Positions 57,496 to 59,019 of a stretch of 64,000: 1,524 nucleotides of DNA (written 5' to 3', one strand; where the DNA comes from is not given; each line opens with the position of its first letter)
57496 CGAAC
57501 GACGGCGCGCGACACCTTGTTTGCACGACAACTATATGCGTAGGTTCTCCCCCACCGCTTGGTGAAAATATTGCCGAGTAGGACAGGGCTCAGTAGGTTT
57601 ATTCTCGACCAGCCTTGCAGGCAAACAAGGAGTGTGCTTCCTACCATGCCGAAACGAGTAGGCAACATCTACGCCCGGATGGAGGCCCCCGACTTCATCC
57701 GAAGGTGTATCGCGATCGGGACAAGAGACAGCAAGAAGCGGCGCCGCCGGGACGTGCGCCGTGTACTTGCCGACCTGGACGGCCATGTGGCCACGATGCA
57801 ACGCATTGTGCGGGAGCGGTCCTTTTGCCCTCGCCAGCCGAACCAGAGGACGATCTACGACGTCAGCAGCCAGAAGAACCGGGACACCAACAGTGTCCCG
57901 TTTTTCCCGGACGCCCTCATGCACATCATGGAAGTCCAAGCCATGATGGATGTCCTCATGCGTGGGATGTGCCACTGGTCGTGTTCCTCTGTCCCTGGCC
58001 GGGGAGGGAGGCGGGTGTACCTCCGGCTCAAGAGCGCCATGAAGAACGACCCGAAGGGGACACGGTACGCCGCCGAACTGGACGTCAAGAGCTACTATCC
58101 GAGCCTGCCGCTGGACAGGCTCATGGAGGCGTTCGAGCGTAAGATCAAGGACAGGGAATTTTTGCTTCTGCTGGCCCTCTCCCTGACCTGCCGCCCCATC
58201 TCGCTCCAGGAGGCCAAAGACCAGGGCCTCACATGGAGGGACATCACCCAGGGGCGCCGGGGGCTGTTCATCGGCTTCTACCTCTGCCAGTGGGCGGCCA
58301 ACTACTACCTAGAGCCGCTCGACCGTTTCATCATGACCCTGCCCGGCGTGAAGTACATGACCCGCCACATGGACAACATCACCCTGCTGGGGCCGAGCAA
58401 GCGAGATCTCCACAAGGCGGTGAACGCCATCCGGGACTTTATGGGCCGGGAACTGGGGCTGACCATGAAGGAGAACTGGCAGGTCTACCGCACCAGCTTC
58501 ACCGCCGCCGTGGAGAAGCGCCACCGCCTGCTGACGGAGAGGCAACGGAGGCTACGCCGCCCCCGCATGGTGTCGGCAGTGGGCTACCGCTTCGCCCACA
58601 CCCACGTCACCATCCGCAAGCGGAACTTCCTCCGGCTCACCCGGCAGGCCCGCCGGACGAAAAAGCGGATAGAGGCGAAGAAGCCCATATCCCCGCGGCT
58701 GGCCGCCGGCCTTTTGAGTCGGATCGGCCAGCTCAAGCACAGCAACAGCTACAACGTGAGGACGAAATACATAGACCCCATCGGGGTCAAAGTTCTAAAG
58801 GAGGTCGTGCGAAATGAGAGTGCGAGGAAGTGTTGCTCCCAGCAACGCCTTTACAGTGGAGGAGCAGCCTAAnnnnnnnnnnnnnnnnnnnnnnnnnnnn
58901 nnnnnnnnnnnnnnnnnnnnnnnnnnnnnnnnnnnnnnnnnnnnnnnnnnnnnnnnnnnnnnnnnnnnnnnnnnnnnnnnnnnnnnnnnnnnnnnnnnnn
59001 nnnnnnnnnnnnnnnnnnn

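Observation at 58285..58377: DGR reverse transcriptase reads HMDN where YxDD is expected, and CQ where the DGR SQ motif is expected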

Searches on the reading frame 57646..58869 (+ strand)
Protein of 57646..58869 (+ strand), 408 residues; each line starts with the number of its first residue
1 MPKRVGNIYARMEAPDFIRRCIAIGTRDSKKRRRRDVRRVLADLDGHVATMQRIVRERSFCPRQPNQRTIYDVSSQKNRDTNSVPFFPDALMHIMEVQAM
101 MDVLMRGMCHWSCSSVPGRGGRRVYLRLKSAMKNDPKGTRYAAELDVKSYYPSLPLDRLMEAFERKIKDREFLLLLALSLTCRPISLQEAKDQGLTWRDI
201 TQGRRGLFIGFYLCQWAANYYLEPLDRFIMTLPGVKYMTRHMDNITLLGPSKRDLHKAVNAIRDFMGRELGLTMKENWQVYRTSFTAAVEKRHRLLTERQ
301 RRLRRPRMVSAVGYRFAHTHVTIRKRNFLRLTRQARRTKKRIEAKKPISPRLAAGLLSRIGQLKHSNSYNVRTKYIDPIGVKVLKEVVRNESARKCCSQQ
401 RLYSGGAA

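Call 3: search_protein_families(library=pfam, proteins=[window:57646-58869:+], max_evalue=0.1)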
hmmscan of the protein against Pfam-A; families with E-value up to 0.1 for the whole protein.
window:57646-58869:+ (408 aa): 1 family
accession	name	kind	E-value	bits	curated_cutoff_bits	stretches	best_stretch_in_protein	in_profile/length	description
PF00078.32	RVT_1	-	1.7e-06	28.3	29.6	1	129-275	57-185/205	Reverse transcriptase (RNA-dependent DNA polymerase)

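Call 4: search_protein_families(library=ncbifam, proteins=[window:57646-58869:+], max_evalue=0.1)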
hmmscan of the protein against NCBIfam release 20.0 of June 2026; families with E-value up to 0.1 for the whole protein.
window:57646-58869:+ (408 aa): 4 families
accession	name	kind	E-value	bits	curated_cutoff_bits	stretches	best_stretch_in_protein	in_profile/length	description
TIGR04416.1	group_II_RT_mat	equivalog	2.6e-09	36.7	300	1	41-277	29-247/353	group II intron reverse transcriptase/maturase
NF041747.1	Drt3a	equivalog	3.9e-07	29.7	200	1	142-327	113-273/412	antiviral reverse transcriptase Drt3a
NF041750.1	Drt5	equivalog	0.0033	16.5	550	1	186-281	156-250/484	antiviral reverse transcriptase Drt5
NF038233.2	retron_St85_RT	exception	0.089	12.1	235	0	138-269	87-202/289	retron St85 family RNA-directed DNA polymerase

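Call 5: search_solved_structures(query=window:57646-58869:+, max_evalue=1, show_alignments=3)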
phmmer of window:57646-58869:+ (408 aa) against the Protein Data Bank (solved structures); distinct sequences matched with E-value up to 1: 5.
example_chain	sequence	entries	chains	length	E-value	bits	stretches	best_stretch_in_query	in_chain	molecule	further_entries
8ub7_A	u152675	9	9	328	2.9e-05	26.2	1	206-281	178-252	Reverse transcriptase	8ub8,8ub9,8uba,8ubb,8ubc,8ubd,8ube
9d4s_A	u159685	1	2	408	7.6e-05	24.8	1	98-271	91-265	Group II intron-like 4 reverse transcriptase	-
9d5x_A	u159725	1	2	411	7.7e-05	24.8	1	98-271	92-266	Group II intron-like 4 reverse transcriptase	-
6ar1_A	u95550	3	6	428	9.5e-05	24.5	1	110-309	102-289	GsI-IIC RT | Trt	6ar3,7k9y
8bgj_A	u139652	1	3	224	0.34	12.8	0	140-238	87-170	RNA-directed DNA polymerase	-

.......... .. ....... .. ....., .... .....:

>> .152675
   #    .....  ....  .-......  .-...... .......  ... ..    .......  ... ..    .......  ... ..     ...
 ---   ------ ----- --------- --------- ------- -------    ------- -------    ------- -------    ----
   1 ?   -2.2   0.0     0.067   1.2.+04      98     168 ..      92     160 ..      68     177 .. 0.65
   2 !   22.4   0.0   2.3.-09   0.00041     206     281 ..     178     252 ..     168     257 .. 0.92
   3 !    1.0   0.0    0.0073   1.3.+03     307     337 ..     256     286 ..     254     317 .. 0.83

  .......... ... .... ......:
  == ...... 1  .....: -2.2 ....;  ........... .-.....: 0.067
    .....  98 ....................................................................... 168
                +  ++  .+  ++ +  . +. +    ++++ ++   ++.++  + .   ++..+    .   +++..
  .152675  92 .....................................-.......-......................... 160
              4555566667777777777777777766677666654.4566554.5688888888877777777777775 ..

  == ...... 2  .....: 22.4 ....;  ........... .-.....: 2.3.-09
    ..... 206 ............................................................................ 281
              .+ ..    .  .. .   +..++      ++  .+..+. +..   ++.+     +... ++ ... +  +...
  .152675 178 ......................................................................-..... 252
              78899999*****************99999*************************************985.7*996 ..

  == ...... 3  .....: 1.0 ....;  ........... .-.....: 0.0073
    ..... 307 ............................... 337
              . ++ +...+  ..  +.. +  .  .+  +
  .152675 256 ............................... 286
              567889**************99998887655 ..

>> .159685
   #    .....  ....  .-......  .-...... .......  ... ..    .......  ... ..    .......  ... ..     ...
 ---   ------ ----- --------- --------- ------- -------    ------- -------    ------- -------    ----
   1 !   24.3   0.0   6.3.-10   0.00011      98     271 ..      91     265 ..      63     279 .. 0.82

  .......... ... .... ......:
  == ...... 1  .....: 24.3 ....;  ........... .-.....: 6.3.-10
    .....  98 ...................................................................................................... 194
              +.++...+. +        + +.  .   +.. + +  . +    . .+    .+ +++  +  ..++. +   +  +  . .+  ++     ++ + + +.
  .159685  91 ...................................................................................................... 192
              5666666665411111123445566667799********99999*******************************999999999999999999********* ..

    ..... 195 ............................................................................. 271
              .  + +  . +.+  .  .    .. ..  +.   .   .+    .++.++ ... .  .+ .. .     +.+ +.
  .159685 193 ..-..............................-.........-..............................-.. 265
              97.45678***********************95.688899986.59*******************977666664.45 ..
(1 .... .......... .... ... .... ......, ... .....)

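Call 7: search_protein_families(library=phrogs, proteins=[window:57646-58869:+], max_evalue=0.001)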
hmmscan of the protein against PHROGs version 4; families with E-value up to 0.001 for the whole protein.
window:57646-58869:+ (408 aa): 1 family
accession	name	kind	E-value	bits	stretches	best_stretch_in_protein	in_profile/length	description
phrog_1423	-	DNA, RNA and nucleotide metabolism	5.8e-70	237.6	1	1-395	95-454/1040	Reverse transcriptase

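Call 9: find_homologous_proteins(query=window:57646-58869:+, max_evalue=0.00001)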
Query window:57646-58869:+ (408 aa): 412 proteins with E <= 0.00001 among 8000 candidates; the best 120 are listed.
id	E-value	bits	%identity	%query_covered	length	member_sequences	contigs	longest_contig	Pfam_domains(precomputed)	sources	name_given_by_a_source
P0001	2.2e-273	924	100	100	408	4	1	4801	PF00078.33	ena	-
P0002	2.8e-227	772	84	100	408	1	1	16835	PF00078.33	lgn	-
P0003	5.1e-226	768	81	100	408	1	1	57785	PF00078.33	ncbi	-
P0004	9.2e-223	757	82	100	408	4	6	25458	PF00078.33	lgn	-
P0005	3.3e-213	726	85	91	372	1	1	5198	PF00078.33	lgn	-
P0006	3.7e-187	640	68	100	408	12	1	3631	PF00078.33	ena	-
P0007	3.3e-184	630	68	100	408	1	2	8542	-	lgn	-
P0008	2.3e-182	624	66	100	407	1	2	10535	-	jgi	-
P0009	3.0e-182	624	66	100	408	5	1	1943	PF00078.33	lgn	-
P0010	4.8e-171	587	64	100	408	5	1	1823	-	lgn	-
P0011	4.8e-171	587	65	100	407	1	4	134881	PF00078.33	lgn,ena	-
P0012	3.4e-166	571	65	96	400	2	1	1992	-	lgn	-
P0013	1.7e-164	565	61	100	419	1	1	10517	PF00078.33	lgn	-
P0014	7.2e-162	557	62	100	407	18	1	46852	PF00078.33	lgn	-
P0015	3.0e-161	555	63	98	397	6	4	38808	PF00078.33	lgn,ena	-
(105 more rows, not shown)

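Call 10: search_dna_similar(query=window:57646-58869:+, collection=phages, mode=protein, max_rows=30)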
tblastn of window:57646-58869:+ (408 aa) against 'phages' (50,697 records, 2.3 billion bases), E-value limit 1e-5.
Records with a match: 76; places in all: 76; records where one place covers at least 80% of the query: 19.
Best place of each record, by identity: <60% 76.
By first word of the organism name: uncultured 16; Bacteroides 16; Bacteriophage 15; CrAssphage 5; Butyrivibrio 4; Caudoviricetes 3; Bacillus 3; Lactobacillus 2; Faecalibacterium 2; Pseudoalteromonas 2; and 7 more.
By host as written in the record: - 43; Butyrivibrio fibrisolvens DSM 3071 3; Bacillus alcalophilus CGMCC 1.3604 3; Methanomassiliicoccales 2; Faecalibacterium prausnitzii 2; Vibrio parahaemolyticus 2; Bacteroides koreensis HM3 2; Bacteroides xylanisolvens HM7 2; and 17 more.
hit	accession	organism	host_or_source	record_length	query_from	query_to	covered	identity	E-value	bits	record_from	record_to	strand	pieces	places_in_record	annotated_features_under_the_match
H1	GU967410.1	Lactobacillus phage LBR48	-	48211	3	396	97%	30.1%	1e-44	171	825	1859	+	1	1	putative reverse transcriptase | hypothetical protein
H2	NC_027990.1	Lactobacillus phage LBR48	-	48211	3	396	97%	30.1%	1e-44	171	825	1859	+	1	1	Reverse transcriptase | hypothetical protein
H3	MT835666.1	Bacteriophage sp.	human fecal samples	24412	8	405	98%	26.5%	5e-27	119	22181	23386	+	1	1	record has no annotation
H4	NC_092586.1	Caudoviricetes sp. vir215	Methanomassiliicoccales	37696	1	408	100%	25.2%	2e-24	112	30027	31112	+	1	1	reverse transcriptase | hypothetical protein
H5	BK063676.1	Caudoviricetes sp. vir215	Methanomassiliicoccales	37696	1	408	100%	25.2%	2e-24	112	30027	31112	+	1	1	reverse transcriptase | hypothetical protein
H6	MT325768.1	Psychrobacillus phage Perkons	Psychrobacillus psychrodurans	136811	3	404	99%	25.4%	3e-33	137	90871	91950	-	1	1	reverse transcriptase | hypothetical protein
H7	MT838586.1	Bacteriophage sp.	human fecal samples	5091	59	370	76%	31.7%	6e-35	142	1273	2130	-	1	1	record has no annotation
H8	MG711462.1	Faecalibacterium phage FP_Epona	Faecalibacterium prausnitzii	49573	59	395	83%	28.0%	6e-31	131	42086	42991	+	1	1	reverse transcriptase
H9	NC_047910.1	Faecalibacterium phage FP_Epona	Faecalibacterium prausnitzii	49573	59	395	83%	28.0%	6e-31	131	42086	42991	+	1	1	Reverse transcriptase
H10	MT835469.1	Bacteriophage sp.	human fecal samples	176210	54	389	82%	28.0%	7e-19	95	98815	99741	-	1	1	record has no annotation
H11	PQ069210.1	Butyrivibrio phage Closwp03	Butyrivibrio sp.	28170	41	378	83%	27.7%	3e-36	147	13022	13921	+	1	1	reverse transcriptase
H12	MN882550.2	Butyrivibrio phage Arawn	Butyrivibrio fibrisolvens DSM 3071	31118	41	378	83%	27.7%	3e-36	147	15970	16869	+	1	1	putative reverse transcriptase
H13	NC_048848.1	Butyrivibrio phage Arawn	Butyrivibrio fibrisolvens DSM 3071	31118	41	378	83%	27.7%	3e-36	147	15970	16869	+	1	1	Reverse transcriptase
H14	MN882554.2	Butyrivibrio phage Idris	Butyrivibrio fibrisolvens DSM 3071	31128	41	378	83%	27.7%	3e-36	147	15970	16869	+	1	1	putative reverse transcriptase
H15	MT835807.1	Bacteriophage sp.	human fecal samples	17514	64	382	78%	28.2%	3e-29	126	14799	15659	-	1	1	record has no annotation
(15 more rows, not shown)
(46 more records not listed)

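Call 15: find_related_loci(query=window:57646-58869:+, collection=viral_contigs, flank=6000)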
Query window:57646-58869:+ (408 aa) in viral_contigs; peptide patterns used: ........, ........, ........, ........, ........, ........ (x = any residue, [..] = any of these).
7 stretches matched a pattern; 4 encode a relative of the query (tblastn E <= 1e-3); 4 distinct loci.
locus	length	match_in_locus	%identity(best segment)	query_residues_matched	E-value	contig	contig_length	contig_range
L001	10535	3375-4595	66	1-408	0e+0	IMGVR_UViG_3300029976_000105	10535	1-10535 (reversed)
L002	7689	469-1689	66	1-408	0e+0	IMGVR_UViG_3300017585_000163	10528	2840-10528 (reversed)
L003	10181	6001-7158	60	1-408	4e-159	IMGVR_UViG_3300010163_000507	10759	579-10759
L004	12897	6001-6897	31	84-398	2e-38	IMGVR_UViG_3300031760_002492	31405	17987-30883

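Call 18: find_related_loci(query=A1, collection=genome_contigs, flank=8000)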
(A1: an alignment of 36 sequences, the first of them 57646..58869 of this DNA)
Query A1 (408 aa) in genome_contigs; peptide patterns used: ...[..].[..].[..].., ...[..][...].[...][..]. (x = any residue, [..] = any of these).
80 stretches matched a pattern; 48 encode a relative of the query (tblastn E <= 1e-3); 47 distinct loci.
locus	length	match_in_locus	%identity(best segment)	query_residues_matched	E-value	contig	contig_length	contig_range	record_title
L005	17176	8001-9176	62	1-392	2e-158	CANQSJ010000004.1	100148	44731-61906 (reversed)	MAG: uncultured Oscillospiraceae bacterium isolate Lapin-008__bin87 genome assembly, contig: Lapin-008__NODE_232_length_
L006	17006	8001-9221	61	1-408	1e-156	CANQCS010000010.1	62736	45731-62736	MAG: uncultured Oscillospiraceae bacterium isolate Lapin-001__bin13 genome assembly, contig: Lapin-001__NODE_666_length_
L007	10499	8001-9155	56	2-408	2e-141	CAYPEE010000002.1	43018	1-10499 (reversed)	MAG TPA_asm: uncultured Oscillospiraceae bacterium isolate SRP314395_co1_216 genome assembly, contig: NODE_576_length_43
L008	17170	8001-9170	56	1-392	5e-136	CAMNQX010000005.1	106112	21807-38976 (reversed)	MAG: uncultured Clostridia bacterium isolate SRR19792994_bin.2_metawrap_v1.3_MAG genome assembly, contig: ERZ12290372_31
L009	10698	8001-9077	53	1-402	8e-131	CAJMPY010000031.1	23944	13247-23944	TPA_asm: uncultured bacterium isolate ERR1600561-bin.18 genome assembly, contig: NODE_1692_length_23944_cov_19.629830, w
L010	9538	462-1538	53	1-402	4e-131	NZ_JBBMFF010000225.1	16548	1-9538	Faecousia intestinalis strain CLA-AA-H192 CLAAAH192_contig_428_length_16548, whole genome shotgun sequence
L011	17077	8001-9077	53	1-402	2e-130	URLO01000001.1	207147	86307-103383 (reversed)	uncultured Clostridiales bacterium isolate UMGS1113 genome assembly, contig: NODE_23_length_207147_cov_7.018216, whole g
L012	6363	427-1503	53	1-402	9e-131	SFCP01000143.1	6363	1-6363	MAG: Bacteroidales bacterium isolate W0P13.011 Contig12186, whole genome shotgun sequence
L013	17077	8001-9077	53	1-402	5e-130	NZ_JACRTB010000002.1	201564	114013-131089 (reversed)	Yanshouia hominis strain BX1 BX1_ctg002, whole genome shotgun sequence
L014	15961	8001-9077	53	1-402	5e-130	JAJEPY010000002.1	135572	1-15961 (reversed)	Hominicoprocola fusiformis strain CLA-AA-H269 NODE_2_length_135572_cov_23.977438, whole genome shotgun sequence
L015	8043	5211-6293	52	1-404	4e-129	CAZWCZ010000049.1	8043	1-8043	MAG TPA_asm: uncultured Lachnospiraceae bacterium isolate SRP225648_co1_459 genome assembly, contig: NODE_22943_length_8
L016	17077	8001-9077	53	1-402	4e-131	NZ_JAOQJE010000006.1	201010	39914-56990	Agathobaculum ammoniilyticum strain Sanger_34 .14207_7_50.6, whole genome shotgun sequence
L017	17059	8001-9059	48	1-395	2e-112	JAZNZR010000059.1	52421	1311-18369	MAG: Oscillospiraceae bacterium isolate T1900044766_TS20190232.MAGScoT_cleanbin_000046 SGB_2416_k141_310809, whole genom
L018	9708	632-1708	53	1-402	1e-128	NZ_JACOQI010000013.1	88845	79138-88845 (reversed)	Dysosmobacter segnis strain BX15 BX-15_ctg0013, whole genome shotgun sequence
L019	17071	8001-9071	46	1-400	9e-108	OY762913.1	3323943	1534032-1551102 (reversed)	MAG: Oscillospiraceae bacterium isolate 33866201-8703-4db9-b41f-97b337deec86 genome assembly, chromosome: 1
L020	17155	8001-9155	51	1-408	2e-129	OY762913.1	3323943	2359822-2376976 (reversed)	MAG: Oscillospiraceae bacterium isolate 33866201-8703-4db9-b41f-97b337deec86 genome assembly, chromosome: 1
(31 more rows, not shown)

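Call 19: find_related_loci(query=A1, collection=viral_contigs, flank=8000)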
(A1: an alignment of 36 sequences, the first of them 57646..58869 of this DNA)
Query A1 (408 aa) in viral_contigs; peptide patterns used: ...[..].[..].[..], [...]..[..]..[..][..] (x = any residue, [..] = any of these).
190 stretches matched a pattern; 159 encode a relative of the query (tblastn E <= 1e-3); the best 80 are kept; 80 distinct loci.
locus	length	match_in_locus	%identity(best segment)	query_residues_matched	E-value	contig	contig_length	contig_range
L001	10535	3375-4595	66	1-408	0e+0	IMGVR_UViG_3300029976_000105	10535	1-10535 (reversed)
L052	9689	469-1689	66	1-408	0e+0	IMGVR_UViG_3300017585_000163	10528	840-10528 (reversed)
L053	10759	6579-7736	60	1-408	7e-158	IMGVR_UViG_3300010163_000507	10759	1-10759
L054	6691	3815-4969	59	2-408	7e-150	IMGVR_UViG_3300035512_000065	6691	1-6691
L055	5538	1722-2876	59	2-408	7e-151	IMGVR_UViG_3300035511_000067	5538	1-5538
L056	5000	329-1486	58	1-408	4e-149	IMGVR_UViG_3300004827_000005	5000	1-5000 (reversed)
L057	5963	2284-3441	58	1-408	7e-148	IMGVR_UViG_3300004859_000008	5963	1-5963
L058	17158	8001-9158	58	1-408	3e-146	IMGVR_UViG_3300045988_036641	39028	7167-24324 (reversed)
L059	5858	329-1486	58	1-408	2e-146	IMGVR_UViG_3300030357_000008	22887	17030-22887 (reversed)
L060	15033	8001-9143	58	1-403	4e-144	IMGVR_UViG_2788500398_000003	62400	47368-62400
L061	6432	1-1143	58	1-403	3e-143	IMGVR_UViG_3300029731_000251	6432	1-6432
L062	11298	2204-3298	54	1-408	1e-137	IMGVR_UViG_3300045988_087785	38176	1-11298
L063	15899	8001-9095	54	1-408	1e-137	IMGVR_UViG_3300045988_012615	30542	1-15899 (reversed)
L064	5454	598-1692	54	1-408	1e-137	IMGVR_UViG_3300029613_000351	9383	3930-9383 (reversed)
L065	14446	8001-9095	54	1-408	1e-135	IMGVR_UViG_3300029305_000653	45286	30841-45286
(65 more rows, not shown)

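Call 21: search_protein_representatives(protein=window:57646-58869:+)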
Query: 408 residues. Proteins with E-value up to 0.001 (for the whole library): 2604; up to 1e-10: 902; up to 1e-30: 144. The best 150 are listed.
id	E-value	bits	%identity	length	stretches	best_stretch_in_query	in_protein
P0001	7.2e-274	923.7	100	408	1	1-408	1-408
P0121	2.7e-99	349.0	53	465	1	3-388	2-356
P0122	1.6e-95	336.6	64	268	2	101-284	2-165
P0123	2.2e-95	336.1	43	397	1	1-395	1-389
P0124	3.2e-85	302.6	43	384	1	1-396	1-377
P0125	6.3e-83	295.1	46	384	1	1-406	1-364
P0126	7.0e-80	285.1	41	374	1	1-390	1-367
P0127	2.2e-76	273.5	72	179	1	230-408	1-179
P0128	4.3e-68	246.2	39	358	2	204-394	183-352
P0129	1.2e-66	241.5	41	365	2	205-393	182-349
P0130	4.3e-66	239.7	56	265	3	205-284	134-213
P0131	2.0e-62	227.6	56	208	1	199-394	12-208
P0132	5.4e-62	226.2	55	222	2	1-175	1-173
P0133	9.0e-61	222.2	39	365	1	1-366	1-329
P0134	4.5e-58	213.3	37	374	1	1-385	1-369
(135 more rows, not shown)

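Call 22: find_encoding_contigs(protein=P0001, flank=6000, max_places=6)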
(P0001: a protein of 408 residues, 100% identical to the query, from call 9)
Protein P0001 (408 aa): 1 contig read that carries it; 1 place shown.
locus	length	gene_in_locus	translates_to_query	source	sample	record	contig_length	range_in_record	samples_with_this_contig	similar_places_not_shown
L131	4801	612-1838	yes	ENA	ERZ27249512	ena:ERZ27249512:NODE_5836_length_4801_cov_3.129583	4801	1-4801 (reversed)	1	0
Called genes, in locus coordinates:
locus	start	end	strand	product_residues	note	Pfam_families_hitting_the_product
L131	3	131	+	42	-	?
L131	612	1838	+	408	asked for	PF00078:RVT_1 (weak)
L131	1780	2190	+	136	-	-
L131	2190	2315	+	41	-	-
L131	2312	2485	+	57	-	-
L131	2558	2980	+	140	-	-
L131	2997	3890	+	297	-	PF01510:Amidase_2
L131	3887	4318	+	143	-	-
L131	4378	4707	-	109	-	PF13744:HTH_37 (weak), PF01381:HTH_3, PF12844:HTH_19 (weak), PF13560:HTH_31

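Call 40: find_encoding_contigs(protein=P0003, flank=7000, max_places=3)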
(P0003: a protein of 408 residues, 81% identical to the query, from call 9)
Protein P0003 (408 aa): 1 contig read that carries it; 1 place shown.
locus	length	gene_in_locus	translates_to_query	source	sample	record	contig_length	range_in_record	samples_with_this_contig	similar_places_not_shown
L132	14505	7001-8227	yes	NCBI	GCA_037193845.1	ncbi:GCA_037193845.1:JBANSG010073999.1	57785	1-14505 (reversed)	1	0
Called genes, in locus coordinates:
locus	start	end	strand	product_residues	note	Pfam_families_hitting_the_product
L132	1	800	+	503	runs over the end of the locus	PF08239:SH3_3, PF01476:LysM, PF05954:Phage_GPD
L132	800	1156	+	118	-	-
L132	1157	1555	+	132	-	PF06995:Phage_P2_GpU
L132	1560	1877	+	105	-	PF04965:GPW_gp25 (weak)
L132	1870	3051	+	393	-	PF04865:Baseplate_J, PF26078:Baseplate_J_M, PF26079:Baseplate_J_C (weak)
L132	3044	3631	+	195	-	PF09684:Tail_P2_I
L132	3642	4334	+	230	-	-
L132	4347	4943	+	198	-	-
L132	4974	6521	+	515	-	-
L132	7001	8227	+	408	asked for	PF00078:RVT_1 (faint)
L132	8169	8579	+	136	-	-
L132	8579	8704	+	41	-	-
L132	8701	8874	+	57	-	-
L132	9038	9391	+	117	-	-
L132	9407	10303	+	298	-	PF01510:Amidase_2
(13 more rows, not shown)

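Call 41: find_encoding_contigs(protein=P0002, flank=7000, max_places=3)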
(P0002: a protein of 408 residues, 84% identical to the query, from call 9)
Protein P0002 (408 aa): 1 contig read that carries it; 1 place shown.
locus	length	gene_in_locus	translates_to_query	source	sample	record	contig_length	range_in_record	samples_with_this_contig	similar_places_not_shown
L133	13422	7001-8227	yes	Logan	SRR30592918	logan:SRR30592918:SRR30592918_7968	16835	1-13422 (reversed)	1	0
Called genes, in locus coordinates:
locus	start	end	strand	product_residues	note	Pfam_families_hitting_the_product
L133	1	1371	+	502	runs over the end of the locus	PF08239:SH3_3, PF01476:LysM, PF05954:Phage_GPD (weak)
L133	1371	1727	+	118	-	-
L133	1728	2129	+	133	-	PF06995:Phage_P2_GpU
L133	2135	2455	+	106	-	-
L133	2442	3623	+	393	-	PF04865:Baseplate_J, PF26078:Baseplate_J_M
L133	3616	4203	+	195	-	PF09684:Tail_P2_I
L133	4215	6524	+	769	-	-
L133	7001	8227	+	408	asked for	PF00078:RVT_1 (weak)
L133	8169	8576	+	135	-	-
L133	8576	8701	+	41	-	-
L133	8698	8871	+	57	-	-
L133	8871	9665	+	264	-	PF05257:CHAP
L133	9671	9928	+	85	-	-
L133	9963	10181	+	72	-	PF16945:Phage_r1t_holin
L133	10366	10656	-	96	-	-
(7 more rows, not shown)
